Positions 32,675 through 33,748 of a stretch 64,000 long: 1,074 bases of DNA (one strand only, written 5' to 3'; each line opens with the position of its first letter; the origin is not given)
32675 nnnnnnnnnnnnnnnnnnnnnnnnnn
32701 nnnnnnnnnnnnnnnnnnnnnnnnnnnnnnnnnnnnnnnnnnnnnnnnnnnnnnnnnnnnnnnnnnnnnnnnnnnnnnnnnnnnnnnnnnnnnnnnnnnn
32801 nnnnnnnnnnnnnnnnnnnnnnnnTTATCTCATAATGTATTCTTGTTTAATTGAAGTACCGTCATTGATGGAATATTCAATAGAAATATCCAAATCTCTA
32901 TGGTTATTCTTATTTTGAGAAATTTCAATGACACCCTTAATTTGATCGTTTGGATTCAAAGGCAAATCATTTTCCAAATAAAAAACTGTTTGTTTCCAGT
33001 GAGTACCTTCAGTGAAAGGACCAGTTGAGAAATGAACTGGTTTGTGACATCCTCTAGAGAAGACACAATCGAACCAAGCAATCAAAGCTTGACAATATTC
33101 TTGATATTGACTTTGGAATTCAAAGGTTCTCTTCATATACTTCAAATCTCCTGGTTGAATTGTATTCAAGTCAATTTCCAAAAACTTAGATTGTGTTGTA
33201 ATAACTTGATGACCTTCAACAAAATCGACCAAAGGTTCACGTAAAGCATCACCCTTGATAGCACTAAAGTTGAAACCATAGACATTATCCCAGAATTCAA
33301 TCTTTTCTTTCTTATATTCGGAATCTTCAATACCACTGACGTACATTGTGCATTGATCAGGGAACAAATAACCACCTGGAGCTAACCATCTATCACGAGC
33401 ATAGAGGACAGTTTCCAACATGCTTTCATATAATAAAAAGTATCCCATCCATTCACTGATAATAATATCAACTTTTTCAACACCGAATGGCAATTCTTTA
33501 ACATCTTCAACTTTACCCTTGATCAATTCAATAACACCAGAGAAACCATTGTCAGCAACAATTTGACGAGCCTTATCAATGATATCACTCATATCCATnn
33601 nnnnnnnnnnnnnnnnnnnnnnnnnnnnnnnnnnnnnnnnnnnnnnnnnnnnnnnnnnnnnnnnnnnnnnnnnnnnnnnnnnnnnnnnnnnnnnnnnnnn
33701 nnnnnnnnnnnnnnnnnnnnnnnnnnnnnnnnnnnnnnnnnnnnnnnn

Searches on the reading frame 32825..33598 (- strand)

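Call 75: search_protein_families(library=pfam, proteins=[window:32825-33598:-], max_evalue=0.0001)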
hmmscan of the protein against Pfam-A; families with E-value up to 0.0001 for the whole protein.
window:32825-33598:- (257 aa): 1 family
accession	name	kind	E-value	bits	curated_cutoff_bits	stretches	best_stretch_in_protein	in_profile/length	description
PF22528.1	PRMT_C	-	1e-53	182.1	27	1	82-246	2-163/164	Arginine methyltransferase oligomerization subdomain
